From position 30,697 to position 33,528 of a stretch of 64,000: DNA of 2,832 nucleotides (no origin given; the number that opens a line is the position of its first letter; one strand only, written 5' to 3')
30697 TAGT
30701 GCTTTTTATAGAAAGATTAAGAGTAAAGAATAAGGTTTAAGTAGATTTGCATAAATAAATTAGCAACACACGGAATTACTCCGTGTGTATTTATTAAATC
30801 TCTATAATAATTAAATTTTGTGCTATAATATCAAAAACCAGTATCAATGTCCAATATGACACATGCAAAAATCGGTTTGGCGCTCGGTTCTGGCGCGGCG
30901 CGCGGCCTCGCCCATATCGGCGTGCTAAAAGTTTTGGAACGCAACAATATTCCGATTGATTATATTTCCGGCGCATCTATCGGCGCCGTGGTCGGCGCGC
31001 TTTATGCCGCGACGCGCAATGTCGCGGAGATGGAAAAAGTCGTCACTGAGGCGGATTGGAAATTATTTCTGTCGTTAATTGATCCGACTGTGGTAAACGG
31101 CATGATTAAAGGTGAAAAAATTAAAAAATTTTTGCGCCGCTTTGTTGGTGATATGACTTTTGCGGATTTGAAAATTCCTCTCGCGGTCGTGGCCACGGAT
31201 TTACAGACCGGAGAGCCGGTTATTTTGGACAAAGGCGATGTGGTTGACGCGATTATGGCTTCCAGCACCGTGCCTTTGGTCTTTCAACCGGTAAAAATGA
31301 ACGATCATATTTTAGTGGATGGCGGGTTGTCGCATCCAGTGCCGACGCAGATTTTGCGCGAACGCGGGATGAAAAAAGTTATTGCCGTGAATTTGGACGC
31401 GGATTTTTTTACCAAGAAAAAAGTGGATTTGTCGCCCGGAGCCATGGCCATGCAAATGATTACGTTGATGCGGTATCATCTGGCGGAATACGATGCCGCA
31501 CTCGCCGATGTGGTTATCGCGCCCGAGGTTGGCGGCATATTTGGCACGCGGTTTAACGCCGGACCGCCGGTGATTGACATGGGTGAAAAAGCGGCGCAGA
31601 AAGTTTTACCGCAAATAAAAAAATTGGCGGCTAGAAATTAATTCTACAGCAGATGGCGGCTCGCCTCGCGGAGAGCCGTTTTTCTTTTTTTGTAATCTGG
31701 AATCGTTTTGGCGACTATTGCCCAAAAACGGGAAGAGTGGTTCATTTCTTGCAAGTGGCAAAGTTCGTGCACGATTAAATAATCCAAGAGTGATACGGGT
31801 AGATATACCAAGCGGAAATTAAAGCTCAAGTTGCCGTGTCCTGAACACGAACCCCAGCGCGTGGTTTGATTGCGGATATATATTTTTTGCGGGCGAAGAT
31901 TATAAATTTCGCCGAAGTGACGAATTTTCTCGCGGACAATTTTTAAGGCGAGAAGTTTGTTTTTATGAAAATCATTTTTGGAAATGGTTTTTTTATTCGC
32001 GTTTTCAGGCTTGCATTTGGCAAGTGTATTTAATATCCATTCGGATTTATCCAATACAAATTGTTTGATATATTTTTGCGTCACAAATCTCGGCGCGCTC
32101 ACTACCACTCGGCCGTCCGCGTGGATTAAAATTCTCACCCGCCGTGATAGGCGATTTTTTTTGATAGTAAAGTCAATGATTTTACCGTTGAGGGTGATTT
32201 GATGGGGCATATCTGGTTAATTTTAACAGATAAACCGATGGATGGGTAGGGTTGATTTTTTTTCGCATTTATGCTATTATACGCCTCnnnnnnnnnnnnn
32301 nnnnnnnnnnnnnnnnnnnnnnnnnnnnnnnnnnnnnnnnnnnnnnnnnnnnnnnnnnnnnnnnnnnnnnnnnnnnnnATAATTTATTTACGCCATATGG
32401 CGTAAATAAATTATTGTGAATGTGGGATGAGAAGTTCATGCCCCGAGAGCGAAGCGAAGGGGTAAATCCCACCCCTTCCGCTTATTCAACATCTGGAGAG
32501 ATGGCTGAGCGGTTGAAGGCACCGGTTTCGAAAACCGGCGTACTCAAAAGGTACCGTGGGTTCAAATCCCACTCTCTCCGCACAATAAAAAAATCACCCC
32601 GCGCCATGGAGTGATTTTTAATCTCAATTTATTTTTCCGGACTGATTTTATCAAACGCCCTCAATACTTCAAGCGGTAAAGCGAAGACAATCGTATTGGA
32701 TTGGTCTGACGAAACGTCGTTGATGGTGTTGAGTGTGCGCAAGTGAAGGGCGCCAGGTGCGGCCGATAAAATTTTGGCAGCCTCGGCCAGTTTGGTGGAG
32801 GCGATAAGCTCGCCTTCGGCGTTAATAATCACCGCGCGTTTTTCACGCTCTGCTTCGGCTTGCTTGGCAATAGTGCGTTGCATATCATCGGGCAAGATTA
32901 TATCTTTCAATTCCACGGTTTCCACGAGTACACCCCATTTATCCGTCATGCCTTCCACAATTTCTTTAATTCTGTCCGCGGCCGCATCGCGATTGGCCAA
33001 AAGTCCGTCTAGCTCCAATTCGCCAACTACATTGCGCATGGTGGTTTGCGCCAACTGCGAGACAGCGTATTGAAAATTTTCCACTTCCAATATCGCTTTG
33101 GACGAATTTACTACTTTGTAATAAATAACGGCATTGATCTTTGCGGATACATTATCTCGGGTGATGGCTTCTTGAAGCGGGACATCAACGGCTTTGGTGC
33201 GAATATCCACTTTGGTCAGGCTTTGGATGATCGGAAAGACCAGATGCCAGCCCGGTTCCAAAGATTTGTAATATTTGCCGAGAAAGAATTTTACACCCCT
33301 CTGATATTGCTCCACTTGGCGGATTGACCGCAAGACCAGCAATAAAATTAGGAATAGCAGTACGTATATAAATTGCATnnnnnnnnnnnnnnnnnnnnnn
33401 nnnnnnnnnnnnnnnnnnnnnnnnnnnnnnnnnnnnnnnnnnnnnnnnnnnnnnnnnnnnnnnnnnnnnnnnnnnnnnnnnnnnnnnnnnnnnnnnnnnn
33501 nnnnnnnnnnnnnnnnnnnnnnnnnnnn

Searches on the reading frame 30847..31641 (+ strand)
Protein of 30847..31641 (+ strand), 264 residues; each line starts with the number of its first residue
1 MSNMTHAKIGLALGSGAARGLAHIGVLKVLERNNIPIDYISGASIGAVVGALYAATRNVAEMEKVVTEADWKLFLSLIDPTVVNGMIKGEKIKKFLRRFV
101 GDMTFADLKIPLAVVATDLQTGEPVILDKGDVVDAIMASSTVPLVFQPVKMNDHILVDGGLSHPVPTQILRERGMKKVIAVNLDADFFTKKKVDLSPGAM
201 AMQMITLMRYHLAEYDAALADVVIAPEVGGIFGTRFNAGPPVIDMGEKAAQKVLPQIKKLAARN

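Call 114: search_protein_families(library=pfam, proteins=[window:30847-31641:+], max_evalue=0.001)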
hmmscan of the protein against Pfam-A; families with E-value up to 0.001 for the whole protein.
window:30847-31641:+ (264 aa): 1 family
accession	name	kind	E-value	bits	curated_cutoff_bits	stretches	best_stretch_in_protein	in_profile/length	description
PF01734.28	Patatin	-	1.3e-36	127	27.7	1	11-170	1-190/191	Patatin-like phospholipase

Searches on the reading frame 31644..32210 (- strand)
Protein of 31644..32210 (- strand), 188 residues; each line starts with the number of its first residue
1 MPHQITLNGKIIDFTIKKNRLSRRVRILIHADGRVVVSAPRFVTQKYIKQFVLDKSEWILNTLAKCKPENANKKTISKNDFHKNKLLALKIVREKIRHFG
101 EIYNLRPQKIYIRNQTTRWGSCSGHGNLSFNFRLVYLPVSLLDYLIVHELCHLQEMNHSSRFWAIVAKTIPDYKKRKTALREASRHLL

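Call 114: search_protein_families(library=pfam, proteins=[window:31644-32210:-], max_evalue=0.001)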
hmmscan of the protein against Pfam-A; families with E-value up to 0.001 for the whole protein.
window:31644-32210:- (188 aa): 1 family
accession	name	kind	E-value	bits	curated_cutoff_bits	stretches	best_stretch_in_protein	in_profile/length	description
PF01863.23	YgjP-like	-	1.2e-45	156.5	26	2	88-182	112-206/207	YgjP-like, metallopeptidase domain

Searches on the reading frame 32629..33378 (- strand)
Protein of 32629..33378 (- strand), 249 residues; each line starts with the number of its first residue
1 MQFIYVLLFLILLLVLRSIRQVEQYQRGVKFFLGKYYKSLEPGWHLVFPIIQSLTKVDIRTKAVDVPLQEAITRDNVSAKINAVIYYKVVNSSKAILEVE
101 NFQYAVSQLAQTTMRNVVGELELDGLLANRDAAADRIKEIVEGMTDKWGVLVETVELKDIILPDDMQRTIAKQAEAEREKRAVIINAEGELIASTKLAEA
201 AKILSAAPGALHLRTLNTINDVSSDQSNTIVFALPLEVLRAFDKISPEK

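Call 114: search_protein_families(library=pfam, proteins=[window:32629-33378:-], max_evalue=0.001)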
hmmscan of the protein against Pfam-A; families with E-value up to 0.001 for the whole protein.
window:32629-33378:- (249 aa): 2 families
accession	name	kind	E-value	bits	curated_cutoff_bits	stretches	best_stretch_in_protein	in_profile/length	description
PF01145.31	Band_7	-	4.5e-38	131.5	23.6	1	21-190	2-175/176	SPFH domain / Band 7 family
PF13421.11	Band_7_1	-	0.00076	19.6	24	0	97-175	128-208/211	SPFH domain-Band 7 family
